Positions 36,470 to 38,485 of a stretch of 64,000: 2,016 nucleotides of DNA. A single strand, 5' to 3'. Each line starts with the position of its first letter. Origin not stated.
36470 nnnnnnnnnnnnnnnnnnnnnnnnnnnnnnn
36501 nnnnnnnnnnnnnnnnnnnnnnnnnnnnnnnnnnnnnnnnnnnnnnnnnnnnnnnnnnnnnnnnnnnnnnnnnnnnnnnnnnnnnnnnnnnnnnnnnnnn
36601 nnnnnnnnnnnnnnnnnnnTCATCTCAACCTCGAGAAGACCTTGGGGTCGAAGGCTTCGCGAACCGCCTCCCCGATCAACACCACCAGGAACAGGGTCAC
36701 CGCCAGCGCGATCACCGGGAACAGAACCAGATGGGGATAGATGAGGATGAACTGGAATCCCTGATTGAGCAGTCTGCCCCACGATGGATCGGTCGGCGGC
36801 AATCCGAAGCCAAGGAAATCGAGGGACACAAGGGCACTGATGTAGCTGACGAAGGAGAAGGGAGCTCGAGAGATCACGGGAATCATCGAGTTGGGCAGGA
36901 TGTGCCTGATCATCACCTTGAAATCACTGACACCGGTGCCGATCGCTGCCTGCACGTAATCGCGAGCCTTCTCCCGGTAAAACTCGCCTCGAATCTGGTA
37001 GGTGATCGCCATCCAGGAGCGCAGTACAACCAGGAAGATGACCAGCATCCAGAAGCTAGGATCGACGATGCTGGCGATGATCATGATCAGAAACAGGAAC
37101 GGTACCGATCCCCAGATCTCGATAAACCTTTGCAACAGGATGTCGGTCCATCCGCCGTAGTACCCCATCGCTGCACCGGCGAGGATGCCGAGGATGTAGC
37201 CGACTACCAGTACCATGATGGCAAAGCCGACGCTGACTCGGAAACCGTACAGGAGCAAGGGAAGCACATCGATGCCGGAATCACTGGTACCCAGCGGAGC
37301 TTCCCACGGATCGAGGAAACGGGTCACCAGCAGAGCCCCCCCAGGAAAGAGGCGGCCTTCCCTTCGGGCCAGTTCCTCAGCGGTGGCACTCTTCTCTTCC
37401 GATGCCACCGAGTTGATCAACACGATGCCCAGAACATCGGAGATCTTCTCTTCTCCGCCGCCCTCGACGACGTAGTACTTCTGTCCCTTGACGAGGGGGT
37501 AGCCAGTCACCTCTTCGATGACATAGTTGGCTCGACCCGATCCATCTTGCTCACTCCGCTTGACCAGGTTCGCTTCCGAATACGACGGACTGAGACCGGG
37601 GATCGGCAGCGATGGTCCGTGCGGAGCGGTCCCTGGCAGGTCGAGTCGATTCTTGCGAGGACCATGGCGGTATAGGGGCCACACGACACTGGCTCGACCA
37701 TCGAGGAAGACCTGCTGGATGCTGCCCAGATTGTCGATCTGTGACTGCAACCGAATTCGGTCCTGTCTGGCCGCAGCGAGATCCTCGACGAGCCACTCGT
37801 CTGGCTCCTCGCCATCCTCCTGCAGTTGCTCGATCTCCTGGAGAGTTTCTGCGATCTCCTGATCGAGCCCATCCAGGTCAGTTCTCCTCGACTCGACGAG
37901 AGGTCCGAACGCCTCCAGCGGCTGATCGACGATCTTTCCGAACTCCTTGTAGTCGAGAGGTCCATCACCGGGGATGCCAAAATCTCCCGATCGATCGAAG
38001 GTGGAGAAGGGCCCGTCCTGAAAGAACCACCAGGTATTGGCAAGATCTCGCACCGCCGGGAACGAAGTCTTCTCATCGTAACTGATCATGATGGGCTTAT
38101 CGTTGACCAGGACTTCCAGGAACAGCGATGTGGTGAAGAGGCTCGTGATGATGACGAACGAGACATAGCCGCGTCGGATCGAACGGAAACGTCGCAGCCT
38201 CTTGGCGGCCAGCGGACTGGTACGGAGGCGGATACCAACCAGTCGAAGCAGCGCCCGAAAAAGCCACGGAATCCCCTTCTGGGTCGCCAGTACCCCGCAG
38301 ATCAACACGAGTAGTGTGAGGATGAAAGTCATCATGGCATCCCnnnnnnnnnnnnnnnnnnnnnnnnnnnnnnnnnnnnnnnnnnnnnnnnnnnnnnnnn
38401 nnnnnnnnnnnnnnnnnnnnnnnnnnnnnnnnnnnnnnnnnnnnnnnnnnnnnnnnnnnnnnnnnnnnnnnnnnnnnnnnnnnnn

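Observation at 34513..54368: Four family-5 SBP/permease importer loci in 20 kb with only one ATPase pair; permeases carry large periplasmic insertions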

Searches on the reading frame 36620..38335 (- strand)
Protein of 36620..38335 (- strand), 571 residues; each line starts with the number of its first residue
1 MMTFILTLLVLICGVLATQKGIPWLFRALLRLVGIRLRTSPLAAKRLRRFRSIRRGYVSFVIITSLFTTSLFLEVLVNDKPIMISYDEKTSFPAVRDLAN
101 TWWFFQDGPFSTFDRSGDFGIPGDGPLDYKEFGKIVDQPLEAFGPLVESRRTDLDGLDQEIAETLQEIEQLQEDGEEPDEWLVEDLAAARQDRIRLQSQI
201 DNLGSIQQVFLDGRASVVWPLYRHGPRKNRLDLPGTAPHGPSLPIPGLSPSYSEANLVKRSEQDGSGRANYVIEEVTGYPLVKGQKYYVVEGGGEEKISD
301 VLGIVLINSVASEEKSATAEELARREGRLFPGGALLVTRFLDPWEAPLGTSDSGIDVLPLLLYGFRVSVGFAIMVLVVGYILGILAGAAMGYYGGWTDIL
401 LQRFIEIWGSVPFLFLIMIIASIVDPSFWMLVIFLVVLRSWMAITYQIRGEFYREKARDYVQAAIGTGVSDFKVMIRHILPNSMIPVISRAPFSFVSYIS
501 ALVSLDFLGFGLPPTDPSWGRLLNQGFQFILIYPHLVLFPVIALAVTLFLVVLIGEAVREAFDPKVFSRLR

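Call 3: search_protein_families(library=pfam, proteins=[window:36620-38335:-])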
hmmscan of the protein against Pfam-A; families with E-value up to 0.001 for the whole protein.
window:36620-38335:- (571 aa): 1 family
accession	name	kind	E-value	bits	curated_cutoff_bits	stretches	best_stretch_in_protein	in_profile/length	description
PF00528.27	BPD_transp_1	-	6.2e-29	101.5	26.4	1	383-566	1-182/184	Binding-protein-dependent transport system inner membrane component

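Call 12: find_encoding_contigs(protein=window:36620-38335:-, flank=10000, max_places=6)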
Protein window:36620-38335:- (571 aa): no gene with exactly this product is on record in the collection.

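Call 13: find_homologous_proteins(query=window:36620-38335:-, max_evalue=0.00001)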
Query window:36620-38335:- (571 aa): 399 proteins with E <= 0.00001 among 8000 candidates; the best 120 are listed.
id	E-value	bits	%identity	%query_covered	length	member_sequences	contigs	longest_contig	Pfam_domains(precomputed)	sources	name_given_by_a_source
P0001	0.0e+0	1217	96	100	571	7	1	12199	PF00528.28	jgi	-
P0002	5.4e-288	974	75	100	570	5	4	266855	PF00528.28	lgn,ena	-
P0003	5.7e-288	974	76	97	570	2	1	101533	PF00528.28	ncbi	-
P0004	6.0e-288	974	75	100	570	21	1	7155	PF00528.28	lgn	-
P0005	2.6e-286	969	75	100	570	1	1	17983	PF00528.28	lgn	-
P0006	1.1e-283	960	75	100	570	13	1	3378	PF00528.28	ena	-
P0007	2.1e-277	939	69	100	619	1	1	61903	PF00528.28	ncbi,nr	ncbi:MAG: ABC transporter permease subunit [Planctomycetota bacterium]|nr:ABC transporter permease s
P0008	1.9e-275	933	68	100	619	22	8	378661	PF00528.28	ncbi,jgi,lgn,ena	jgi:ABC-type microcin C transport system permease subunit YejE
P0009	3.0e-274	929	68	100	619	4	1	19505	PF00528.28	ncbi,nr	ncbi:MAG: ABC transporter permease subunit [Planctomycetota bacterium]|nr:ABC transporter permease s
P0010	1.9e-253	860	75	90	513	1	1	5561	PF00528.28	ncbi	ncbi:MAG: ABC transporter permease subunit, partial [Planctomycetota bacterium]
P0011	1.1e-251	854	67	100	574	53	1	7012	PF00528.28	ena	-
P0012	1.1e-245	835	67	100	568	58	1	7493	PF00528.28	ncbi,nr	ncbi:MAG: ABC transporter permease subunit [Planctomycetia bacterium]|nr:ABC transporter permease su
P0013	6.2e-201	687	80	40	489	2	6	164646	PF00528.28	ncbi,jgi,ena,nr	ncbi:MAG TPA: ABC transporter permease subunit [Planctomycetes bacterium]|nr:ABC transporter permeas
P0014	1.3e-200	686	77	70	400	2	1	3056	PF00528.28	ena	-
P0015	4.0e-184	631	69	65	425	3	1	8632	PF00528.28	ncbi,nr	ncbi:MAG TPA: ABC transporter permease subunit [Planctomycetes bacterium]|nr:ABC transporter permeas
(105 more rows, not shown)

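Call 14: find_encoding_contigs(protein=P0002, flank=10000, max_places=3)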
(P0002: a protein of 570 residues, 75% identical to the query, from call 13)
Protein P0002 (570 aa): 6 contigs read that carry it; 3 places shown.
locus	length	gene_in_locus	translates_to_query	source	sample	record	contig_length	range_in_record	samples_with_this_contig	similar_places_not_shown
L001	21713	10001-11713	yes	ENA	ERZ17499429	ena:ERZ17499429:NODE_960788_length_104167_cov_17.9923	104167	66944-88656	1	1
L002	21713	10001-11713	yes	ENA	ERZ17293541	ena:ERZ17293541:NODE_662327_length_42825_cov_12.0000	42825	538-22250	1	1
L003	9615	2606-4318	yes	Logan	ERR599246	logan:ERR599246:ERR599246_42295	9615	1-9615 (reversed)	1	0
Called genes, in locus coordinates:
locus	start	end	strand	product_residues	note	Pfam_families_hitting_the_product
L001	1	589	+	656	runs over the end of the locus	PF00496:SBP_bac_5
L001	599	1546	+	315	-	PF19300:BPD_transp_1_N, PF00528:BPD_transp_1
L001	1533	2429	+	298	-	PF12911:OppC_N, PF00528:BPD_transp_1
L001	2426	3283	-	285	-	PF00528:BPD_transp_1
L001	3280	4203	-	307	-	PF00528:BPD_transp_1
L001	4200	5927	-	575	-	PF00496:SBP_bac_5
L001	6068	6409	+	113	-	-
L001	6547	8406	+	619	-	PF00496:SBP_bac_5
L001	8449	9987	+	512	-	PF00528:BPD_transp_1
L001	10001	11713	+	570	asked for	PF00528:BPD_transp_1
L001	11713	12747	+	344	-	PF00005:ABC_tran, PF13304:AAA_21 (weak), PF08352:oligo_HPY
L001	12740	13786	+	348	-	PF00005:ABC_tran, PF02463:SMC_N (weak), PF13304:AAA_21 (faint), PF08352:oligo_HPY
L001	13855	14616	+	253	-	-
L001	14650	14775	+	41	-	-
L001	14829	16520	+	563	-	PF07969:Amidohydro_3, PF01979:Amidohydro_1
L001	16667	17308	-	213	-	-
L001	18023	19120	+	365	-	PF07497:Rho_RNA_bind, PF00006:ATP-synt_ab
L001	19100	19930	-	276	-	-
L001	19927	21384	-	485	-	PF00749:tRNA-synt_1c, PF19269:Anticodon_2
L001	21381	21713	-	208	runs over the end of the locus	PF00677:Lum_binding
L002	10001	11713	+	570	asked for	PF00528:BPD_transp_1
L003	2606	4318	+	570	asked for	PF00528:BPD_transp_1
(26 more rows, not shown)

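Call 15: find_encoding_contigs(protein=P0008, flank=10000, max_places=3)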
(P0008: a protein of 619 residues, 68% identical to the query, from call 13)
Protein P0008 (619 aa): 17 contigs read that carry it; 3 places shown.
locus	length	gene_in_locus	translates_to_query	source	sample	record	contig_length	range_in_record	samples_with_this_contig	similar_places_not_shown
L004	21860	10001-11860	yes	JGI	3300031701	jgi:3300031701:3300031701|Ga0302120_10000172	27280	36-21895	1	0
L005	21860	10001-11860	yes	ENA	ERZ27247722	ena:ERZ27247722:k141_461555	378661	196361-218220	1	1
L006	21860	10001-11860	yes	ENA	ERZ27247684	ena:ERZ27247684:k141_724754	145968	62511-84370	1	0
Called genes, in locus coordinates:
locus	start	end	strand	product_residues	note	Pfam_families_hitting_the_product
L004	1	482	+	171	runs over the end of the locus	?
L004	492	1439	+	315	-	PF19300:BPD_transp_1_N, PF00528:BPD_transp_1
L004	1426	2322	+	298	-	PF12911:OppC_N, PF00528:BPD_transp_1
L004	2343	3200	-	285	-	PF00528:BPD_transp_1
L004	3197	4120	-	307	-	PF00528:BPD_transp_1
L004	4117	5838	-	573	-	PF00496:SBP_bac_5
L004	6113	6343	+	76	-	-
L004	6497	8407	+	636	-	PF00496:SBP_bac_5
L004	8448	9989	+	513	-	PF00528:BPD_transp_1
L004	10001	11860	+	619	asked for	PF00528:BPD_transp_1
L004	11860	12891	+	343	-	PF00005:ABC_tran, PF13304:AAA_21 (weak), PF08352:oligo_HPY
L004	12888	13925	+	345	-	PF00005:ABC_tran, PF02463:SMC_N (weak), PF13304:AAA_21 (weak), PF08352:oligo_HPY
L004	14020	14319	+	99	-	-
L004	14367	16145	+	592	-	PF04851:ResIII (faint), PF00270:DEAD, PF00271:Helicase_C, PF03880:DbpA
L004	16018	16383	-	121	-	-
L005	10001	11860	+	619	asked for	PF00528:BPD_transp_1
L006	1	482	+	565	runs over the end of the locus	PF00496:SBP_bac_5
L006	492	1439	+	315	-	PF19300:BPD_transp_1_N, PF00528:BPD_transp_1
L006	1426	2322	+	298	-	PF12911:OppC_N, PF00528:BPD_transp_1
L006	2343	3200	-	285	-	PF00528:BPD_transp_1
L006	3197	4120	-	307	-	PF00528:BPD_transp_1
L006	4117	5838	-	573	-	PF00496:SBP_bac_5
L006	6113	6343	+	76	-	-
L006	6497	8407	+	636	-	PF00496:SBP_bac_5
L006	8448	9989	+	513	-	PF00528:BPD_transp_1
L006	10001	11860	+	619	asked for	PF00528:BPD_transp_1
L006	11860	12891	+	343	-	PF00005:ABC_tran, PF13304:AAA_21 (weak), PF08352:oligo_HPY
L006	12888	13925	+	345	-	PF00005:ABC_tran, PF02463:SMC_N (weak), PF13304:AAA_21 (weak), PF08352:oligo_HPY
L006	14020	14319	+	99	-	-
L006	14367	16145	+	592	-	PF04851:ResIII (faint), PF00270:DEAD, PF00271:Helicase_C, PF03880:DbpA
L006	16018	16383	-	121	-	-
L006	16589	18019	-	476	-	-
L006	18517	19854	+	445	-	PF07497:Rho_RNA_bind, PF00006:ATP-synt_ab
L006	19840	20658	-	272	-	-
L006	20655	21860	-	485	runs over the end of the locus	PF00749:tRNA-synt_1c, PF19269:Anticodon_2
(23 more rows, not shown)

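Call 44: predict_structure(alignment_id=A1)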
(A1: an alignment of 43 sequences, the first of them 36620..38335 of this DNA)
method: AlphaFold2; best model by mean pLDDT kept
length: 571 residues; sequences in the alignment: 43
mean_pLDDT: 84.8   pTM: 0.81
mean pLDDT of the five models: 84.8, 83.8, 80.0, 79.9, 79.5
residues with pLDDT >= 90: 241; 70-90: 270; 50-70: 56; < 50: 4
segments of 3 or more residues with pLDDT < 50: 569-571
pLDDT, mean of each block of 10 residues (from residue 1): 87 93 90 83 87 95 95 92 94 91 69 88 88 91 87 91 89 83 88 90 90 93 90 88 87 91 75 88 92 86 92 85 87 91 90 93 93 86 75 73 76 74 75 72 64 58 68 72 76 89 87 83 89 91 95 92 61 46
secondary structure, 60 per line:
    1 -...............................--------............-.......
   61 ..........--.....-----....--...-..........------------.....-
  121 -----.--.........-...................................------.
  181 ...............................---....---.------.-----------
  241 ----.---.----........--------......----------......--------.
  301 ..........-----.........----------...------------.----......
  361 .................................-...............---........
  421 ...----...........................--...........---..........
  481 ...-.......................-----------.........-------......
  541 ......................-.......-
elements in order: H2-32 H41-52 H54-70 H73-76 E83-86 E89-91 H93-102 H116-119 H129-137 H139-173 H180-211 E215-218 E254-261 E270-275 E286-291 E300-310 E316-324 E335-337 H357-393 H395-409 H413-423 H428-454 H457-467 H471-483 H485-507 H519-527 H535-562 H564-570

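Call 46: fold_search(model_id=the predicted structure, library=pdb)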
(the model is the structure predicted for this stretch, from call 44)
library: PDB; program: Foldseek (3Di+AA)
matches with E <= 10: 661; with E <= 0.001: 17
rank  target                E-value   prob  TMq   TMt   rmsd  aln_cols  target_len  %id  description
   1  8z21_B                5.7e-12  1.00  0.35  0.69   2.5       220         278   34  Cryo-EM structure of Escherichia coli OppBCDF in the resting state (released 2025-04-16)
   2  8z1v_B                1.1e-11  1.00  0.37  0.73   2.2       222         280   32  Cryo-EM structure of Escherichia coli DppBCDF in the resting state (released 2025-01-29)
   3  8z1w_B                1.3e-11  1.00  0.36  0.71   2.7       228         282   32  Cryo-EM structure of Escherichia coli DppBCDF complex bound to ATPgammaS (released 2025-01-29)
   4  8z1x_B                2.5e-11  1.00  0.37  0.73   2.2       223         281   32  Cryo-EM structure of Escherichia coli DppBCDF complex bound to AMPPNP (released 2025-01-29)
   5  8wd9_C                2.7e-11  1.00  0.37  0.71   2.5       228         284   28  Cryo-EM structure of Mycobacterium tuberculosis DppABCD in apo form (released 2024-09-18)
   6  8wda_C                4.2e-11  1.00  0.36  0.71   2.3       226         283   30  Cryo-EM structure of the substrate-bound DppABCD complex (released 2024-09-18)
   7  8j5s_C                4.6e-11  1.00  0.36  0.70   2.6       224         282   31  Cryo-EM structure of Mycobacterium tuberculosis OppABCD in the pre-catalytic intermediate state (released 2024-04-03)
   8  8j5q_C                5.0e-11  1.00  0.37  0.73   2.4       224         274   31  Cryo-EM structure of Mycobacterium tuberculosis OppABCD in the pre-translocation state (released 2024-04-03)
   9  8j5r_C                1.2e-10  1.00  0.34  0.68   3.5       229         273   29  Cryo-EM structure of Mycobacterium tuberculosis OppABCD in the resting state (released 2024-04-03)
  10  8z1z_B                2.2e-10  1.00  0.35  0.65   3.5       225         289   32  Cryo-EM structure of Escherichia coli DppAR383D+D436RBCDF in pre-catalytic state (released 2025-04-16)
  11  8wdb_C                2.5e-10  1.00  0.34  0.64   3.9       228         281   31  Cryo-EM structure of the ATP-bound DppABCD complex (released 2024-09-18)
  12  8j5t_C                2.5e-10  1.00  0.34  0.62   4.4       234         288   30  Cryo-EM structure of Mycobacterium tuberculosis OppABCD in the catalytic intermediate state (released 2024-04-03)
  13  8z1y_B                6.7e-10  1.00  0.32  0.59   4.6       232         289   31  Cryo-EM structure of Escherichia coli DppABCDF in the pre-catalytic state (released 2025-01-29)
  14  8j5q_B                1.1e-04  1.00  0.28  0.45   5.8       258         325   17  Cryo-EM structure of Mycobacterium tuberculosis OppABCD in the pre-translocation state (released 2024-04-03)
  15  8z21_A                1.8e-04  1.00  0.31  0.54   4.4       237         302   20  Cryo-EM structure of Escherichia coli OppBCDF in the resting state (released 2025-04-16)
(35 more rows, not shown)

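Call 62: search_protein_families(library=ncbifam, proteins=[window:36620-38335:-], max_evalue=1e-10)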
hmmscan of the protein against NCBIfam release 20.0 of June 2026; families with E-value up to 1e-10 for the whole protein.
window:36620-38335:- (571 aa): 14 families
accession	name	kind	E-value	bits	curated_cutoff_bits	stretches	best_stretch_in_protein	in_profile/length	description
NF011596.0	PRK15021.1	subfamily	1e-69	235.2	439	1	348-565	123-338/341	microcin C ABC transporter permease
NF045476.1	Opp4C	equivalog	2e-52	178.2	350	1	345-565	56-278/278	oligopeptide ABC transporter permease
NF045474.1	Opp2C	equivalog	2e-44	151.9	300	1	344-563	18-236/236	nickel transporter permease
TIGR02790.1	nickel_nikC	equivalog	5.8e-41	140.8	358.45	1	339-563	34-258/258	nickel ABC transporter permease subunit NikC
NF045475.1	Opp3C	equivalog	3.8e-40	138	450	1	348-566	110-327/328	oligopeptide ABC transporter permease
NF045473.1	Opp1C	equivalog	2.7e-37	128.6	350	1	344-565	46-266/267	nickel/cobalt ABC transporter permease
NF008160.0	PRK10913.1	equivalog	6.5e-35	121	483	1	344-566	77-298/300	dipeptide ABC transporter permease DppC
NF011935.0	PRK15406.1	equivalog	1.6e-33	116.8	433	1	348-565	84-300/302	oligopeptide ABC transporter permease OppC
NF043080.1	MMSYN1_0166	equivalog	7.1e-32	110.6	370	1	344-566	81-305/307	oligopeptide ABC transporter permease OppC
NF011662.0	PRK15082.1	equivalog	3.1e-31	108.9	484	1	348-566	83-300/303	glutathione ABC transporter permease GsiD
NF007738.0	PRK10417.1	equivalog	1.9e-28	99.7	335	1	339-567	44-272/277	nickel ABC transporter permease subunit NikC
NF007376.0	PRK09881.1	equivalog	4.8e-28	98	434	1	339-566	66-293/298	D,D-dipeptide ABC transporter permease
NF047573.1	opine_perm_CntC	exception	1.6e-27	96.6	440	1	344-566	50-271/271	staphylopine uptake ABC transporter permease subunit CntC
NF011691.0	PRK15111.1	equivalog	4.5e-22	78.9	379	1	348-563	78-292/296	putrescine export ABC transporter permease SapC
